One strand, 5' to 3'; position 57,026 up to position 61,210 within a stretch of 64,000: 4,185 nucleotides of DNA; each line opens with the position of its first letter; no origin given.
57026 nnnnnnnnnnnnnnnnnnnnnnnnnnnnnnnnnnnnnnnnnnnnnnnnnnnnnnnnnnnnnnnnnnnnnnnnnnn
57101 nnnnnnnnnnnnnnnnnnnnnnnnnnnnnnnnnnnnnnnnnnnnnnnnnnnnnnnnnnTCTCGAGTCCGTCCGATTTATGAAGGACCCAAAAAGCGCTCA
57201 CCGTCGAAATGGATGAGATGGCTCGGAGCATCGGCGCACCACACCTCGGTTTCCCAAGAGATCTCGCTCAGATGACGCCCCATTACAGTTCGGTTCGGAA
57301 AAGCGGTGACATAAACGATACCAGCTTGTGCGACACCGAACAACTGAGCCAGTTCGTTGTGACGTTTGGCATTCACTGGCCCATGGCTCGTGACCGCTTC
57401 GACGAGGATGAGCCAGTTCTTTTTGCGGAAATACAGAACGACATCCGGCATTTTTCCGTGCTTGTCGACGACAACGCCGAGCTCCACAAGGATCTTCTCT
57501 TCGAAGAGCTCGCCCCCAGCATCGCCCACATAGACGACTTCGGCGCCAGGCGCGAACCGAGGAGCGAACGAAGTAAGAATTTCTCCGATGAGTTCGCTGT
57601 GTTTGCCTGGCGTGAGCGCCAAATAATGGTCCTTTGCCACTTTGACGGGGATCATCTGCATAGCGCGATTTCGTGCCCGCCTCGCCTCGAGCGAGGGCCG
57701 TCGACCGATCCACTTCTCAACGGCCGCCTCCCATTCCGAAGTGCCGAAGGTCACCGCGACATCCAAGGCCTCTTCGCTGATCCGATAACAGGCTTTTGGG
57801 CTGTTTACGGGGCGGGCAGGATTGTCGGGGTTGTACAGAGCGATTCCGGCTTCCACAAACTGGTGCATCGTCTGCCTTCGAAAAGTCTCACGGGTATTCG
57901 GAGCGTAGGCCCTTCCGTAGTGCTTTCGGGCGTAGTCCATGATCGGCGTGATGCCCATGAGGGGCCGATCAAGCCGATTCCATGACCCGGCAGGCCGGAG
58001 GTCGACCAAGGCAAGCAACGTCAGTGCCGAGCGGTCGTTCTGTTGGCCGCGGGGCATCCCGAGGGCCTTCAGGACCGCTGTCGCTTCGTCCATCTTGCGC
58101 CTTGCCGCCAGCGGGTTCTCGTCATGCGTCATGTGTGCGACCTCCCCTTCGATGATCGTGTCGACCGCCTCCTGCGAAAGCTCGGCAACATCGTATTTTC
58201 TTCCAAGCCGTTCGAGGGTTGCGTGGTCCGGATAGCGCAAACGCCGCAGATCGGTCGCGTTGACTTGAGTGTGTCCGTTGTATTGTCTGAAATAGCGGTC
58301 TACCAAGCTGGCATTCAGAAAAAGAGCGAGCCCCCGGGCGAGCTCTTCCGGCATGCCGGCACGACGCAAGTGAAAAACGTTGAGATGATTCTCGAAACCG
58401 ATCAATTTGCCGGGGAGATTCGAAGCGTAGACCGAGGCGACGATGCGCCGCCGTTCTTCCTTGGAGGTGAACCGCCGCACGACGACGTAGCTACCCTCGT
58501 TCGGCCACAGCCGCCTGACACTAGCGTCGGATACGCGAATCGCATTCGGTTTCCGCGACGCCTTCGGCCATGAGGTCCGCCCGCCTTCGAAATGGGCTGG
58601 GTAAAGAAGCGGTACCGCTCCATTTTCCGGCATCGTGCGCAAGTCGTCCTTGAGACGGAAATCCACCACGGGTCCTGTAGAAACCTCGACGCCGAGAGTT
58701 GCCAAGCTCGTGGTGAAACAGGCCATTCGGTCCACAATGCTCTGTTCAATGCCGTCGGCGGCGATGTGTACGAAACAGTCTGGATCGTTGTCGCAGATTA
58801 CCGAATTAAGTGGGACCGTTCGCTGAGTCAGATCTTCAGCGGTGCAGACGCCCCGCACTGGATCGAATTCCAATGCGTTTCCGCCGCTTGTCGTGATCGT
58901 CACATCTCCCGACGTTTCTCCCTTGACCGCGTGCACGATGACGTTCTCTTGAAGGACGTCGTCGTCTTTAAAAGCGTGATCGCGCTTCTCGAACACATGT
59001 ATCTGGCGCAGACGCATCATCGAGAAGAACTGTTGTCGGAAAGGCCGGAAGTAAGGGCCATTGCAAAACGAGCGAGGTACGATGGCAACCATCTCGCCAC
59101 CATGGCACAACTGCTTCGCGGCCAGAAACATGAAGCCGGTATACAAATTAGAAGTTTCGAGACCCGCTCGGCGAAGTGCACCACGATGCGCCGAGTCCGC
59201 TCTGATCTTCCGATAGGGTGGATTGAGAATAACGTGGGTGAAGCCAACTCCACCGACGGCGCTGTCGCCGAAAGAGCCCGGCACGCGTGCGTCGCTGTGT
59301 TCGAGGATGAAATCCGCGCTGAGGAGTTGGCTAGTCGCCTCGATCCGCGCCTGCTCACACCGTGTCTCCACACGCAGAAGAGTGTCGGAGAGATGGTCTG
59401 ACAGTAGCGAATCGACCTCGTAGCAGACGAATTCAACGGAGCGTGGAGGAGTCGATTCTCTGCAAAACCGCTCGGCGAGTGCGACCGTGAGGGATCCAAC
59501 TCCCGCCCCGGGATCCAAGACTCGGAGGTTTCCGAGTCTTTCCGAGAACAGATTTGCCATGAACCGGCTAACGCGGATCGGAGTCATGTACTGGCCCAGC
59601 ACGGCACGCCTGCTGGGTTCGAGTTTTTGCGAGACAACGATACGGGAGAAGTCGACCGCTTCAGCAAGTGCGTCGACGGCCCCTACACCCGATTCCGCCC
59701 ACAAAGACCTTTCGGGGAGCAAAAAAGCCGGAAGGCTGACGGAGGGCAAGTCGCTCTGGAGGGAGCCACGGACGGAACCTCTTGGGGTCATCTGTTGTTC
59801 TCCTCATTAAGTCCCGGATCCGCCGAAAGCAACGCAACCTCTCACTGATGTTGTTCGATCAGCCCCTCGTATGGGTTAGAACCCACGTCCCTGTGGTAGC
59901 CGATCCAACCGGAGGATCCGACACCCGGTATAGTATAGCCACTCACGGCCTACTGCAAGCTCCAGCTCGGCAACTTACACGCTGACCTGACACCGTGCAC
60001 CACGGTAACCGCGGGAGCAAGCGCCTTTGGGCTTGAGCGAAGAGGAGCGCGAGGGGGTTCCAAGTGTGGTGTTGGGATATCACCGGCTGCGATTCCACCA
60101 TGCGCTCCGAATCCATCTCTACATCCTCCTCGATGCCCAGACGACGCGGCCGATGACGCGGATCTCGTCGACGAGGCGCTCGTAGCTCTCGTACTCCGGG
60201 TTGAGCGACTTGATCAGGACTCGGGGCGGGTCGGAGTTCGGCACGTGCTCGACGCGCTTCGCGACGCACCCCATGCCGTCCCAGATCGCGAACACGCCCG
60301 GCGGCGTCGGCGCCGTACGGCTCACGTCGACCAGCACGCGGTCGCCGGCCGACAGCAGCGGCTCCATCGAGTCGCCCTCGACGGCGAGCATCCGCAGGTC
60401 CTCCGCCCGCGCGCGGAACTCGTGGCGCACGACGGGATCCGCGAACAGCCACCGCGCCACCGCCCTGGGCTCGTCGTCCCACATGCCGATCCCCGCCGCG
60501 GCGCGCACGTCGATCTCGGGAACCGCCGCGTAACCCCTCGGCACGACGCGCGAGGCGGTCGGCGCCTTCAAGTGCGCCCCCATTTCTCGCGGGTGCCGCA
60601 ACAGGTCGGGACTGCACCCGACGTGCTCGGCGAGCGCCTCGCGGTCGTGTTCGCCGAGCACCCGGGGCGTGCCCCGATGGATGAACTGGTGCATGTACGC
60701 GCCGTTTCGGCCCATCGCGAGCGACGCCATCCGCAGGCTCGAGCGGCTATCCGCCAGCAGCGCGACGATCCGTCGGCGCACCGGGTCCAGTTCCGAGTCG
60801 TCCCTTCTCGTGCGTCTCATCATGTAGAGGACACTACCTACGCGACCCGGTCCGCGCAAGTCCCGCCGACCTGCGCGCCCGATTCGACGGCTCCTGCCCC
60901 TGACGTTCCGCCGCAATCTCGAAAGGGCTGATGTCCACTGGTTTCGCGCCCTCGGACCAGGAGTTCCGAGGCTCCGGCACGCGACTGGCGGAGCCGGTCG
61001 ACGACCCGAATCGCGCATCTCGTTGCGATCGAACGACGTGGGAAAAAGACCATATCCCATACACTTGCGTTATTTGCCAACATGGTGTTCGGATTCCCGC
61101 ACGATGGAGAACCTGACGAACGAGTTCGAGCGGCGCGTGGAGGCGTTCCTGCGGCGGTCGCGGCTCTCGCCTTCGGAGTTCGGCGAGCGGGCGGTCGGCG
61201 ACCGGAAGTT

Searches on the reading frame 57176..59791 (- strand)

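Call 9: search_protein_families(library=pfam, proteins=[window:57176-59791:-], max_evalue=0.1)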
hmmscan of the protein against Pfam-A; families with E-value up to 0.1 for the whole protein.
window:57176-59791:- (871 aa): 5 families
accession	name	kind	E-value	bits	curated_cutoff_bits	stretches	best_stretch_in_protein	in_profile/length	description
PF06616.17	BsuBI_PstI_RE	-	3.5e-55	186.1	27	1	714-865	1-154/154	BsuBI/PstI restriction endonuclease domain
PF17728.7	BsuBI_PstI_RE_N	-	3.8e-50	169.8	27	1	565-701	2-138/140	BsuBI/PstI restriction endonuclease HTH domain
PF07669.17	Eco57I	-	8e-09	36.3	25.3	1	179-270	70-167/171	Eco57I restriction-modification methylase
PF02384.22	N6_Mtase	-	0.00047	20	20.4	1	65-128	25-87/311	N-6 DNA Methylase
PF13588.12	HSDR_N_2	-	0.034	14.7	25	1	764-829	21-86/110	Type I restriction enzyme R protein N terminus (HSDR_N)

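Call 50: search_protein_families(library=padloc, proteins=[window:57176-59791:-], max_evalue=0.001)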
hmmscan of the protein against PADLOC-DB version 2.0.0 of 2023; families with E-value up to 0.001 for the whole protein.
window:57176-59791:- (871 aa): 16 families
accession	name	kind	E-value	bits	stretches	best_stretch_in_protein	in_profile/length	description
PDLC03359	MTase_II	-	0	1042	1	41-870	11-838/840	Type II methyltransferase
PDLC03227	MTase_II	-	8.2e-162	537.5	1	44-552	6-489/494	Type II methyltransferase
PDLC03420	REase_II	-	9.4e-130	430.3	1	565-870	7-314/317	Type II restriction enzyme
PDLC03412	REase_II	-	1.1e-48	164.2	1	564-868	11-322/324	Type II restriction enzyme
PDLC03338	MTase_II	-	8.8e-40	135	1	57-531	121-579/604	Type II methyltransferase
PDLC04134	mad2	-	8e-11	39.4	1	65-261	270-419/492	mads_2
PDLC03267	MTase_II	-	7e-07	26.5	1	62-294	10-222/539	Type II methyltransferase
PDLC03248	MTase_II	-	1.1e-06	25.7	1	61-293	5-199/521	Type II methyltransferase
PDLC03219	MTase_II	-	1.3e-06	25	1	61-255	46-228/504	Type II methyltransferase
PDLC03589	REase_II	-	2.4e-06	24.8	1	716-862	189-347/364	Type II restriction enzyme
PDLC03347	MTase_II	-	1.1e-05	22.4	0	181-281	90-195/488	Type II methyltransferase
PDLC03335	MTase_II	-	1.3e-05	22.1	1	57-268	71-285/607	Type II methyltransferase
PDLC03222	MTase_II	-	0.00039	17.1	0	57-110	124-177/602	Type II methyltransferase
PDLC03282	MTase_II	-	0.00063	17.1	0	184-292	81-188/386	Type II methyltransferase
PDLC03237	MTase_II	-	0.00087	15.3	0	65-200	120-238/1036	Type II methyltransferase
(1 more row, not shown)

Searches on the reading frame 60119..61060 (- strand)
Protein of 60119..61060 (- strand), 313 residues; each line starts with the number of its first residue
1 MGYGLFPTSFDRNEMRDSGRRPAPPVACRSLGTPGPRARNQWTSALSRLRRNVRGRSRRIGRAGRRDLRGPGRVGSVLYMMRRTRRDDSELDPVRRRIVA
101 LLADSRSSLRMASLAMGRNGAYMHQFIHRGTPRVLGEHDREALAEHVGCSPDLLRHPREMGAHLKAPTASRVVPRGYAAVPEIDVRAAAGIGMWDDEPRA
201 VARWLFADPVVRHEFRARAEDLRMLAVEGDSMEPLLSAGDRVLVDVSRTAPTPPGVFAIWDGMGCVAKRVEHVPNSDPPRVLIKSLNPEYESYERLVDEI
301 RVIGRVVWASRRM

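Call 50: search_protein_families(library=padloc, proteins=[window:60119-61060:-], max_evalue=0.001)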
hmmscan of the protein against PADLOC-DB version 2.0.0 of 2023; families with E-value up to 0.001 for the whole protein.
window:60119-61060:- (313 aa): 0 families

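Call 65: search_protein_families(library=ncbifam, proteins=[window:60119-61060:-], max_evalue=0.001)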
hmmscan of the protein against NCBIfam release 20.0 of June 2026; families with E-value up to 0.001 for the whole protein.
window:60119-61060:- (313 aa): 1 family
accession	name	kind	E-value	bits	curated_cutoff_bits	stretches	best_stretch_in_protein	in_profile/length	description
NF048000.1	ECH1013_TF_S24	equivalog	7.8e-22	78.2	300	1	217-312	108-203/204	ECH_1013 family putative transcriptional regulator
